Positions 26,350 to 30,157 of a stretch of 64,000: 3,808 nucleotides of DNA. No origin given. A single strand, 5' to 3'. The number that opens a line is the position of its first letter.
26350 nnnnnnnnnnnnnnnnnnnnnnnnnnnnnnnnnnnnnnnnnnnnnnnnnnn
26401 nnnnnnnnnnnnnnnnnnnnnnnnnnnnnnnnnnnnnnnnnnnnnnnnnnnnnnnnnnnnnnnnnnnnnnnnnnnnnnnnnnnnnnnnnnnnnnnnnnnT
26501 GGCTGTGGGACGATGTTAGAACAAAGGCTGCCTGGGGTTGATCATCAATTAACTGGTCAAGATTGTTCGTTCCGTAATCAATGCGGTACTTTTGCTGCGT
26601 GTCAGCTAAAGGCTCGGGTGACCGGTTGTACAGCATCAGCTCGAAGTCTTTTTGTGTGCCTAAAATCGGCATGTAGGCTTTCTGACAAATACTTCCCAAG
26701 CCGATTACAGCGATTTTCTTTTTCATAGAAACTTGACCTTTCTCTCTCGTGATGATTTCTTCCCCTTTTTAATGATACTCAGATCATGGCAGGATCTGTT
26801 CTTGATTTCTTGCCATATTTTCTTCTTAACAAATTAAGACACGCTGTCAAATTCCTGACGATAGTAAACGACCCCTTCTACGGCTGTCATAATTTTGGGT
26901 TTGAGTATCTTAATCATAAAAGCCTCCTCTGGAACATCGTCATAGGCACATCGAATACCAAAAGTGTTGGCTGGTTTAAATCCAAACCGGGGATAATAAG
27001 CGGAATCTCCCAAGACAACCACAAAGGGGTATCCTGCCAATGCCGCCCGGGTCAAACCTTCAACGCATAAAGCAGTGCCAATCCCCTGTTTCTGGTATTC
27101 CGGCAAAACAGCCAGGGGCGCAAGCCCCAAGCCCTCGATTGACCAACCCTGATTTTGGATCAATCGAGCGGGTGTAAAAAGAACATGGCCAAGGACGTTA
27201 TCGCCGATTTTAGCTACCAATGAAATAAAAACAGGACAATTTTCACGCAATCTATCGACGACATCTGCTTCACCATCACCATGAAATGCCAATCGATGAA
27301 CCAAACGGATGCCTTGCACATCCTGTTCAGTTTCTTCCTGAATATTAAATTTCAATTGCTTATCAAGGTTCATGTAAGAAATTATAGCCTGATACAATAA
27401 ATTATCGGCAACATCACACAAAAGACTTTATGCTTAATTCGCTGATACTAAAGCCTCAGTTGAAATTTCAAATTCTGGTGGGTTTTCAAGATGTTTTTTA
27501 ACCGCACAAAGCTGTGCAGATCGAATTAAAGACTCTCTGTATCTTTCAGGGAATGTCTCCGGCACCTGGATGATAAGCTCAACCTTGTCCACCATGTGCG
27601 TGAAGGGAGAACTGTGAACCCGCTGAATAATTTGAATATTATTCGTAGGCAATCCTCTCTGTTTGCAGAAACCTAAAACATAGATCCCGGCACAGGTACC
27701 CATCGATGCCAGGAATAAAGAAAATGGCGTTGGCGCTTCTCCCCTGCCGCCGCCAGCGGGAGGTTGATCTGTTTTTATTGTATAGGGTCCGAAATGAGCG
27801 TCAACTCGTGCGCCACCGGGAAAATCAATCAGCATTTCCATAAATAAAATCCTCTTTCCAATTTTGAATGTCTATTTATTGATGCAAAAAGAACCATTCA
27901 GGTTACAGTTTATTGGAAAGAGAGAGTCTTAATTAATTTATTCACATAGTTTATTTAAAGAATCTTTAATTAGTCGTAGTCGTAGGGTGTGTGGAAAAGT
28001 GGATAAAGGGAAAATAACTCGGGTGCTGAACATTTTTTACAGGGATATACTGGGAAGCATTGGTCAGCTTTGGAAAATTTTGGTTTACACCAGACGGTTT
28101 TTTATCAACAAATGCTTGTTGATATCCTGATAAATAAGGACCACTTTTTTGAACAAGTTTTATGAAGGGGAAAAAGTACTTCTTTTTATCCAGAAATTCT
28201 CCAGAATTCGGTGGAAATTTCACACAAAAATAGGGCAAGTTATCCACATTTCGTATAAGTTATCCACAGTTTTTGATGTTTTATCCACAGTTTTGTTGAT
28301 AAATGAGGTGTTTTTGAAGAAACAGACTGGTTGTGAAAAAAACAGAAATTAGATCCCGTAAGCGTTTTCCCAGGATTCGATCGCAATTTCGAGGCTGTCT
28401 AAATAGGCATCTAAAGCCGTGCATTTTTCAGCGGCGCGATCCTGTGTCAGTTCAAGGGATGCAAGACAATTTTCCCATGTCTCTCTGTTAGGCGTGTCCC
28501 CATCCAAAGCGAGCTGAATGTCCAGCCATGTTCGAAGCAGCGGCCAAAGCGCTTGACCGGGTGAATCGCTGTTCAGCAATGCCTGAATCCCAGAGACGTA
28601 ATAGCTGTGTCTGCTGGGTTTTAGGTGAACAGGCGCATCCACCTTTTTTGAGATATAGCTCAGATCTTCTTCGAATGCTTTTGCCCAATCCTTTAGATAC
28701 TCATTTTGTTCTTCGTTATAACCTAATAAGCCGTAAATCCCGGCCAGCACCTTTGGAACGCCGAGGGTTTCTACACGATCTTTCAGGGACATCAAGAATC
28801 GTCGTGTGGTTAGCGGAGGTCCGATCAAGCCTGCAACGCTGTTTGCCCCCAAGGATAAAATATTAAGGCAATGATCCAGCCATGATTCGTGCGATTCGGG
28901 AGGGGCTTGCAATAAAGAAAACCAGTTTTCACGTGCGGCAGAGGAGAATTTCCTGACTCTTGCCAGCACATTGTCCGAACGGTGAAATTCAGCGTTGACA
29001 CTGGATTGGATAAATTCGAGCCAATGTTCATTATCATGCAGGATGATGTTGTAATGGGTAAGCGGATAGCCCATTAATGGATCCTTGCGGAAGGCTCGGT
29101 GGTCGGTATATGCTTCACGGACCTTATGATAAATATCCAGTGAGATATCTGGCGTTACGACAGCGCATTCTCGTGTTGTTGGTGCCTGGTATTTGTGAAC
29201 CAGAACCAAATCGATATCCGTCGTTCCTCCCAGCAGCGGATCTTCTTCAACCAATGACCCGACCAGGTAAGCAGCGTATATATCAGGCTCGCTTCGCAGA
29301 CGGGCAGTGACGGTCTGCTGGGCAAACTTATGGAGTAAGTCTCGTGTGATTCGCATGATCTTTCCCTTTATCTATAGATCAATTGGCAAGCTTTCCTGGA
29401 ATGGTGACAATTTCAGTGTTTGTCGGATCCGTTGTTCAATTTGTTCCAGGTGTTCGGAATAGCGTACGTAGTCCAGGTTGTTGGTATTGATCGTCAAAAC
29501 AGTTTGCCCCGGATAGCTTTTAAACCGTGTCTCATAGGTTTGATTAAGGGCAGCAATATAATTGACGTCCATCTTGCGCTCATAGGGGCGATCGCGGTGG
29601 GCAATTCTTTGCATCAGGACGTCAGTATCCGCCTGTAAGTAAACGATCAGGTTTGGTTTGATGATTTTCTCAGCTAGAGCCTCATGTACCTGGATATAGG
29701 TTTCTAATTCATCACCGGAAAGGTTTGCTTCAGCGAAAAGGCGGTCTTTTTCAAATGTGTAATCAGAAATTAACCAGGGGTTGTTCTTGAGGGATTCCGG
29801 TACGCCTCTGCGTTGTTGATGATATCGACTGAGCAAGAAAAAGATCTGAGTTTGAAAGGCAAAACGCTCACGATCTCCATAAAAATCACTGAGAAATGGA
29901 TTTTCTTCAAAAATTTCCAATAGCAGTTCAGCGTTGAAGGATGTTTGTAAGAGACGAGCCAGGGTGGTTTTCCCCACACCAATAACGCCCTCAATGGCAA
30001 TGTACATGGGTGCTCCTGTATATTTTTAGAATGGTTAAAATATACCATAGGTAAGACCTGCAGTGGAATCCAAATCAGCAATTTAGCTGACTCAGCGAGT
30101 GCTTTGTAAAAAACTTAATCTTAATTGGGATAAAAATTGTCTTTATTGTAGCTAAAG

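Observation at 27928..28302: Probable oriC with a Bacillus-type basal unwinding module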

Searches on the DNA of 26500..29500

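Call 40: search_rna_families(source=window, start=26500, end=29500, threshold=evalue, max_evalue=1)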
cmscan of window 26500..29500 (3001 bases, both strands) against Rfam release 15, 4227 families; matches with E-value up to 1: 0.
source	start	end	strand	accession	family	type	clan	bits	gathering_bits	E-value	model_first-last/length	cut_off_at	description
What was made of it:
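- Tried and rejected: An Rfam scan of 26500-29500 found no RNA family (call 40).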

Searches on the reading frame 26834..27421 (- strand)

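Call 6: search_protein_families(library=pfam, proteins=[window:26834-27421:-])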
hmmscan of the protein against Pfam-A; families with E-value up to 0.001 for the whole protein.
window:26834-27421:- (195 aa): 3 families
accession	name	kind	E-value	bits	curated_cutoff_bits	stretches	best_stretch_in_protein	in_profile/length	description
PF13527.13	Acetyltransf_9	-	2e-07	31.5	25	1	27-150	2-126/127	Acetyltransferase (GNAT) domain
PF13508.13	Acetyltransf_7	-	3.4e-07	31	27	1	68-150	6-84/84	Acetyltransferase (GNAT) domain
PF00583.31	Acetyltransf_1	-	1.6e-06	28.8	20.7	1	63-137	32-98/116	Acetyltransferase (GNAT) family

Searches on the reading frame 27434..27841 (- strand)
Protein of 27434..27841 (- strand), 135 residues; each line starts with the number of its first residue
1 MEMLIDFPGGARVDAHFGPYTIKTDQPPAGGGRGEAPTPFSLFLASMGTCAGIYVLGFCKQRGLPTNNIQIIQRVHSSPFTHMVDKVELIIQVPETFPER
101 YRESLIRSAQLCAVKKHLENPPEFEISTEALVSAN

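Call 6: search_protein_families(library=pfam, proteins=[window:27434-27841:-])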
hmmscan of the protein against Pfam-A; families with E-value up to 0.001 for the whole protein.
window:27434-27841:- (135 aa): 1 family
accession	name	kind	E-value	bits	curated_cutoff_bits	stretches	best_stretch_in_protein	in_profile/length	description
PF02566.24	OsmC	-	1.4e-12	48.3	27.5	1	32-126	1-99/100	OsmC-like protein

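Call 42: search_protein_families(library=ncbifam, proteins=[window:27434-27841:-], max_evalue=0.01)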
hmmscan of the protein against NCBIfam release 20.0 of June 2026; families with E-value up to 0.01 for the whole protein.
window:27434-27841:- (135 aa): 2 families
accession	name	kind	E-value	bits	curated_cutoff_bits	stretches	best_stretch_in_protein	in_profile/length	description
TIGR03549.1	TIGR03549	equivalog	1e-22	80.2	900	1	3-128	2-127/723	OsmC domain/YcaO domain-containing protein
NF041052.1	OsmC_like_Se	domain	6.8e-09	35.8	95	1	14-121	17-133/144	OsmC-related (seleno)protein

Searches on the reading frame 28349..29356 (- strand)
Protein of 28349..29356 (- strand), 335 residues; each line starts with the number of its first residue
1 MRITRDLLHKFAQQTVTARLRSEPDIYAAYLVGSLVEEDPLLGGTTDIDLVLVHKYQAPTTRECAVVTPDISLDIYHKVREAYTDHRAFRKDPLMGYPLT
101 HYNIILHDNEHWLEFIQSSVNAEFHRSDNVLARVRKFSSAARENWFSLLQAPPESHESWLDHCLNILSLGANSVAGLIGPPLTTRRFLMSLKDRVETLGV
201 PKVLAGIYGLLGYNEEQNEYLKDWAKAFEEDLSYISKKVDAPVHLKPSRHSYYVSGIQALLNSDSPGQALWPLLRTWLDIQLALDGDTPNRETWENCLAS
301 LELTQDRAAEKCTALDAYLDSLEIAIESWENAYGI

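Call 6: search_protein_families(library=pfam, proteins=[window:28349-29356:-])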
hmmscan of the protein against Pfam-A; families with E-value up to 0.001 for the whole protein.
window:28349-29356:- (335 aa): 0 families

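Call 8: find_encoding_contigs(protein=window:28349-29356:-, flank=10000, max_places=10)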
Protein window:28349-29356:- (335 aa): 1 contig read that carries it; 1 place shown.
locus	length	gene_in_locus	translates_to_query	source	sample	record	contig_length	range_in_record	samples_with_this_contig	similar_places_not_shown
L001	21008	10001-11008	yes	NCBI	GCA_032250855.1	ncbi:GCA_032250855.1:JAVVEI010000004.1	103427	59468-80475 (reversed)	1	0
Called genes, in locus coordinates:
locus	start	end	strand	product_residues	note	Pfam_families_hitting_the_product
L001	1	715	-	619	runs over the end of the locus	PF12229:PG_binding_4, PF04294:VanW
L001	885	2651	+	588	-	PF00939:Na_sulph_symp (weak), PF03600:CitMHS, PF07158:MatC_N, PF02080:TrkA_C, PF00939:Na_sulph_symp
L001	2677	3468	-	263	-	PF03649:UPF0014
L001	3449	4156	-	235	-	PF00005:ABC_tran, PF13304:AAA_21 (faint)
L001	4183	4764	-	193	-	PF00578:AhpC-TSA, PF08534:Redoxin, PF00085:Thioredoxin (faint), PF13098:Thioredoxin_2 (faint), PF13905:Thioredoxin_8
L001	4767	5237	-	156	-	PF03918:CcmH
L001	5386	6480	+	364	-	PF04389:Peptidase_M28, PF01546:Peptidase_M20 (weak)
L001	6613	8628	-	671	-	PF01578:Cytochrom_C_asm, PF16327:CcmF_C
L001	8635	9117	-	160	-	PF03100:CcmE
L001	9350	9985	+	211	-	PF01712:dNK, PF02223:Thymidylate_kin, PF13238:AAA_18 (weak)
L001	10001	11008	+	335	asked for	-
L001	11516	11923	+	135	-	PF02566:OsmC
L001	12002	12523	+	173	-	PF13527:Acetyltransf_9 (weak), PF00583:Acetyltransf_1 (weak), PF13508:Acetyltransf_7 (weak)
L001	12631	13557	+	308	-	PF01408:GFO_IDH_MocA, PF02894:GFO_IDH_MocA_C (weak)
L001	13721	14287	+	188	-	PF00440:TetR_N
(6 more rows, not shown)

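Call 11: find_homologous_proteins(query=window:28349-29356:-, max_evalue=0.00001)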
Query window:28349-29356:- (335 aa): 1041 proteins with E <= 0.00001 among 3258 candidates; the best 120 are listed.
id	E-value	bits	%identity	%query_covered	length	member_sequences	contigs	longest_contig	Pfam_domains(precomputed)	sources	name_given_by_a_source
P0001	2.6e-209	712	93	100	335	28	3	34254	-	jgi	-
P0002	2.2e-183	627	79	100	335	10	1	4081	-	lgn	-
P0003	1.8e-165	568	72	100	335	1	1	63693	-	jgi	jgi:hypothetical protein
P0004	1.4e-162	559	71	100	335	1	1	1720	-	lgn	-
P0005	1.5e-159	549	69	100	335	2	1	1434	-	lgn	-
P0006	2.5e-159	548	70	100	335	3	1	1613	-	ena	-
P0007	6.0e-159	547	70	100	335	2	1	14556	-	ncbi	-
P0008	5.7e-157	540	69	100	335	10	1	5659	-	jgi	jgi:hypothetical protein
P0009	1.4e-156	539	68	100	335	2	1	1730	-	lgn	-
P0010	1.8e-155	535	68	100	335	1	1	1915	-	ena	-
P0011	5.7e-155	534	68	100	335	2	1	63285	-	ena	-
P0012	8.0e-155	533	68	100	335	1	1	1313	-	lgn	-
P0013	1.6e-154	532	67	100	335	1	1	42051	-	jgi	jgi:hypothetical protein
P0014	3.1e-154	531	69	100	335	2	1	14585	-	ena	-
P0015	9.7e-154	530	67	100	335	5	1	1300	-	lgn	-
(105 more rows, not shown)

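Call 13: find_related_loci(query=A1, collection=genome_contigs, flank=6000)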
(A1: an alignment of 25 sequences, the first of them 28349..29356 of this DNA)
Query A1 (335 aa) in genome_contigs; peptide patterns used: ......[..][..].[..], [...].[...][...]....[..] (x = any residue, [..] = any of these).
74 stretches matched a pattern; 66 encode a relative of the query (tblastn E <= 1e-3); 66 distinct loci.
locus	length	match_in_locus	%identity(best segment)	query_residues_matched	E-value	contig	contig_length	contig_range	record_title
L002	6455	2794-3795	93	1-334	0e+0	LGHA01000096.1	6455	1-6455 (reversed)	MAG: Anaerolineaceae bacterium 46_22 MPJ_scaffold_2714, whole genome shotgun sequence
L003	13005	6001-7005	92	1-335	0e+0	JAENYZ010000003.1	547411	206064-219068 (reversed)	MAG: Anaerolineaceae bacterium isolate BL5_bin.11 BL5_bin11_NODE_7_length_547411_cov_57.164496, whole genome shotgun seq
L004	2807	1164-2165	79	1-334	0e+0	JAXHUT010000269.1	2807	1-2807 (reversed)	MAG: Chloroflexota bacterium isolate MAG58_tar_biofilm MAG58_269, whole genome shotgun sequence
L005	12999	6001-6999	59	1-333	4e-135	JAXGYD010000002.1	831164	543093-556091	MAG: Brevefilum sp. isolate AnMBR.bin505 bin505_2, whole genome shotgun sequence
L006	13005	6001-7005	59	1-335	2e-132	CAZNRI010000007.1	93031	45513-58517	MAG TPA_asm: uncultured Brevefilum sp. isolate binchicken_co211_279 genome assembly, contig: NODE_85_length_93031_cov_14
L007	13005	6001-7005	56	1-335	2e-128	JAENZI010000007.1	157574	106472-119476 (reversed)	MAG: Anaerolineaceae bacterium isolate BM5_bin.2 BM5_bin2_NODE_47_length_157574_cov_30.336404, whole genome shotgun sequ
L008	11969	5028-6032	56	1-335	6e-128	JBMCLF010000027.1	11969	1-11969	MAG: Brevefilum sp. isolate D1M03_28 NODE_3151_length_11969_cov_4.259611, whole genome shotgun sequence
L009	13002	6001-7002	55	1-334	6e-127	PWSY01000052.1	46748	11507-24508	MAG: Anaerolineaceae bacterium isolate CSSed11_170R1 CS-Sed11-C409, whole genome shotgun sequence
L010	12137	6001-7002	56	1-334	4e-126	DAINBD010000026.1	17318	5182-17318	MAG TPA_asm: Brevefilum sp. isolate CTOTU19842 NODE_2976_length_17318_cov_4.808840, whole genome shotgun sequence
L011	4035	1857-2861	54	1-335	3e-127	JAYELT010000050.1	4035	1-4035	MAG: Chloroflexota bacterium isolate MAG100 MAG100_50, whole genome shotgun sequence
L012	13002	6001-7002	55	1-334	4e-125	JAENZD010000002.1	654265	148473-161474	MAG: Anaerolineaceae bacterium isolate BL5_bin.16 BL5_bin16_NODE_3_length_654265_cov_19.672951, whole genome shotgun seq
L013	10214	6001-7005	55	1-335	2e-124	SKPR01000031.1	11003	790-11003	MAG: Brevefilum sp. isolate CSSed162cmA_390 CSSed16-2cmA-20769, whole genome shotgun sequence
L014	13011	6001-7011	53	1-335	9e-122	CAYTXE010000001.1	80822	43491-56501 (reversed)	MAG TPA_asm: uncultured Brevefilum sp. isolate binchicken_co19_517 genome assembly, contig: NODE_221_length_80822_cov_7.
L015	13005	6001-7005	55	1-335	9e-122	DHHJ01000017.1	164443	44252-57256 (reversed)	MAG TPA_asm: Anaerolineaceae bacterium UBA4775 UBA4775_contig_376, whole genome shotgun sequence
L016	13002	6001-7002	51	1-334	6e-119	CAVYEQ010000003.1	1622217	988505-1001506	MAG: uncultured Chloroflexia bacterium isolate MFD03804.bin.2.201 genome assembly, contig: contig_33567, whole genome sh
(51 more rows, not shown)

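Call 41: search_solved_structures(query=A1, max_evalue=1)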
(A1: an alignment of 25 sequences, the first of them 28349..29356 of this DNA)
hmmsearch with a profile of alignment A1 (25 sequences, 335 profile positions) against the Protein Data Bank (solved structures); distinct sequences matched with E-value up to 1: 5.
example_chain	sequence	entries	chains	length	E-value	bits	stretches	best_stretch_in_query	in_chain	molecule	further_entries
6bnm_A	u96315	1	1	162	0.035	16.7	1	121-165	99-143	Phosphatidylinositol 3,4,5-trisphosphate-dependent Rac exchanger 2 protein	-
5d27_A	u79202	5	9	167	0.28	13.7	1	121-164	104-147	Phosphatidylinositol 3,4,5-trisphosphate-dependent Rac exchanger 1 protein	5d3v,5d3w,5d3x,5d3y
9zq7_A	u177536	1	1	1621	0.42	13.1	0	121-165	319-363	Phosphatidylinositol 3,4,5-trisphosphate-dependent Rac exchanger 2 protein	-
5fi0_A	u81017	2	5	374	0.42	13.1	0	121-164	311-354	Phosphatidylinositol 3,4,5-trisphosphate-dependent Rac exchanger 1 protein,Phosphatidylino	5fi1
4yon_A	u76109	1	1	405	0.5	12.9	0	121-164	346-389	Phosphatidylinositol 3,4,5-trisphosphate-dependent Rac exchanger 1 protein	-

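Call 42: search_protein_families(library=ncbifam, proteins=[window:28349-29356:-], max_evalue=0.01)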
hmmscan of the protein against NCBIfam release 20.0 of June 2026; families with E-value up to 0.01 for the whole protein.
window:28349-29356:- (335 aa): 0 families
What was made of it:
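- Tried and rejected: The 335-aa neighbour gave no Pfam, NCBIfam or PDB-sequence match (calls 6, 41, 42).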

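Call 51: predict_structure(alignment_id=A1)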
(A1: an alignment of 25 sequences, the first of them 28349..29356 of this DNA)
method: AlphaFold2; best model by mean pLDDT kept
length: 335 residues; sequences in the alignment: 25
mean_pLDDT: 72.2   pTM: 0.68
mean pLDDT of the five models: 72.2, 70.0, 69.5, 65.8, 64.3
residues with pLDDT >= 90: 91; 70-90: 105; 50-70: 67; < 50: 72
segments of 3 or more residues with pLDDT < 50: 1-3, 19-48, 78-91, 101-116, 180-185
pLDDT, mean of each block of 10 residues (from residue 1): 51 55 46 41 44 56 57 53 45 57 43 46 66 87 92 89 91 76 52 83 91 89 94 87 76 79 85 90 86 93 92 94 91 79
secondary structure, 60 per line:
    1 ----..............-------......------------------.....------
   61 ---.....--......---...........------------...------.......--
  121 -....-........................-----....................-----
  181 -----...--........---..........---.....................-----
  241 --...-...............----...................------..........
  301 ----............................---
elements in order: H5-18 E26-31 E50-54 E64-68 E71-76 H80-90 H112-118 H122-125 H127-150 H156-175 H191-198 H202-211 H215-235 H247-261 H266-284 H291-300 H305-332

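Call 57: fold_search(model_id=the predicted structure, library=pdb)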
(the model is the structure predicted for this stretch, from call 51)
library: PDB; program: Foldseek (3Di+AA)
matches with E <= 10: 406; with E <= 0.001: 0
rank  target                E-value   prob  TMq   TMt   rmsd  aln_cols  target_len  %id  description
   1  4tql_B                3.3e-01  0.16  0.14  0.18  28.2       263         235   10  Computationally designed three helix bundle (released 2014-10-15)
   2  6ek4_A                3.7e-01  0.08  0.10  0.10  32.4       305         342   14  PaxB from Photorhabdus luminescens (released 2018-05-16)
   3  3wuq                  4.1e-01  0.06  0.10  0.12  35.4       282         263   12  Structure of the entire stalk region of the dynein motor domain (released 2014-08-06)
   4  6mrt_A                4.3e-01  0.11  0.12  0.14  31.6       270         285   11  12-meric ClyA pore complex (released 2019-05-15)
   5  9p1d_E                4.5e-01  0.11  0.15  0.15  20.6       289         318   14  Cas1-Cas2/3 integrase bound to foreign dsDNA fragment (released 2025-10-22)
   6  6pqo_A                4.7e-01  0.08  0.14  0.09  25.7       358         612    9  Cryo-EM structure of the human TRPA1 ion channel in complex with the covalent agonist JT010 (released 2020-01-08)
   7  2efl                  5.1e-01  0.08  0.12  0.14  33.5       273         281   14  Crystal structure of the EFC domain of formin-binding protein 17 (released 2007-05-29)
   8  2x3v_A                5.9e-01  0.08  0.12  0.14  32.4       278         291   10  Structure of The F-BAR Domain of Mouse Syndapin I (released 2010-04-07)
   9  7a26_EEE              6.4e-01  0.18  0.20  0.20  23.0       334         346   10  Structure of soluble SmhA crystal form 1 of the tripartite alpha-pore forming toxin, Smh, from Serratia marcescens. (released 2021-03-31)
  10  5lm1_A                7.0e-01  0.05  0.10  0.10  36.2       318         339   12  Crystal Structure of HD-PTP phosphatase in complex with UBAP1 (released 2016-11-30)
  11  7a26_AAA              7.7e-01  0.12  0.17  0.17  23.8       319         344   10  Structure of soluble SmhA crystal form 1 of the tripartite alpha-pore forming toxin, Smh, from Serratia marcescens. (released 2021-03-31)
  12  7sqc_1Y               8.4e-01  0.07  0.12  0.14  33.4       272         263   14  Ciliary C1 central pair apparatus isolated from Chlamydomonas reinhardtii (released 2022-04-13)
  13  2efk                  8.8e-01  0.08  0.12  0.15  34.5       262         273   11  Crystal structure of the EFC domain of Cdc42-interacting protein 4 (released 2007-05-29)
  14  1i7y_A                9.2e-01  0.13  0.13  0.21  12.1       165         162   16  CRYSTAL STRUCTURE OF C-PHYCOCYANIN OF SYNECHOCOCCUS VULCANUS AT 2.5 ANGSTROMS. (released 2001-03-28)
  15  4bne_A                9.6e-01  0.09  0.14  0.16  33.8       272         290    8  Pacsin2 Interacts with Membranes and Actin-Filaments (released 2014-05-14)
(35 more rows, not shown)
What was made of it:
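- Checked: Pfam, NCBIfam, PDB sequence and Foldseek searches found nothing (calls 6, 41, 42, 57).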

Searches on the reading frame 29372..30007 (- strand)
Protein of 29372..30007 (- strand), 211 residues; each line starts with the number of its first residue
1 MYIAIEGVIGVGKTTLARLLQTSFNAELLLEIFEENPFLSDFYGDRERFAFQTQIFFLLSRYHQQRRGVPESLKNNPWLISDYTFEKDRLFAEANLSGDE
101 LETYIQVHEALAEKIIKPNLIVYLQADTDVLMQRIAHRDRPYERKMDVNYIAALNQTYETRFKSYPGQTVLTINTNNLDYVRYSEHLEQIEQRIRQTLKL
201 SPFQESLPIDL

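Call 6: search_protein_families(library=pfam, proteins=[window:29372-30007:-])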
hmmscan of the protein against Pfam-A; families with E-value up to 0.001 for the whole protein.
window:29372-30007:- (211 aa): 6 families
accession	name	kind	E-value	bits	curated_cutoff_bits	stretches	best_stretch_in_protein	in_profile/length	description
PF01712.25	dNK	-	2.5e-39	135.6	27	1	3-197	1-201/203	Deoxynucleoside kinase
PF02223.23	Thymidylate_kin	-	9.6e-09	35.6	27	1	5-176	1-175/185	Thymidylate kinase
PF13238.12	AAA_18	-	5.9e-08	33.7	29.4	1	3-142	1-115/128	AAA domain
PF13671.12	AAA_33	-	0.0001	23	27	0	111-149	91-129/143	AAA domain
PF13207.12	AAA_17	-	0.00048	20.9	27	0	111-141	95-128/136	AAA domain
PF13521.12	AAA_28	-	0.00077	20.2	27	0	3-128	2-120/164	AAA domain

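Call 42: search_protein_families(library=ncbifam, proteins=[window:29372-30007:-], max_evalue=0.01)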
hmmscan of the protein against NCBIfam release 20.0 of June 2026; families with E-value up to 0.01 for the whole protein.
window:29372-30007:- (211 aa): 9 families
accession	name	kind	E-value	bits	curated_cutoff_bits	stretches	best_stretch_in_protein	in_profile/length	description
TIGR00041.1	DTMP_kinase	equivalog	7e-12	45.5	83.25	1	1-177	5-187/196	dTMP kinase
NF010552.0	PRK13946.1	equivalog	1.3e-05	24.8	186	1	109-190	107-187/198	shikimate kinase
TIGR02173.1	cyt_kin_arch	equivalog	2.9e-05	24.1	102.1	0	114-176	84-154/169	(d)CMP kinase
NF003012.0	PRK03839.1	equivalog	6.8e-05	22.9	152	1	1-28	1-28/180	putative kinase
NF005923.0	PRK07933.1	equivalog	0.00029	20.3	193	0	1-27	1-27/213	dTMP kinase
NF040667.1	hom_kin_desulfo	exception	0.00044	20.2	197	0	120-183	94-154/163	homoserine kinase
NF001381.0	PRK00279.1-3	equivalog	0.0011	18.7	187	1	107-199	96-186/188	adenylate kinase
NF003122.0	PRK04040.1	equivalog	0.0017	17.9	155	0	2-25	4-27/189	adenylate kinase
TIGR01359.1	UMP_CMP_kin_fam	subfamily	0.0082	16.1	207.6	0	108-195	96-181/185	UMP-CMP kinase family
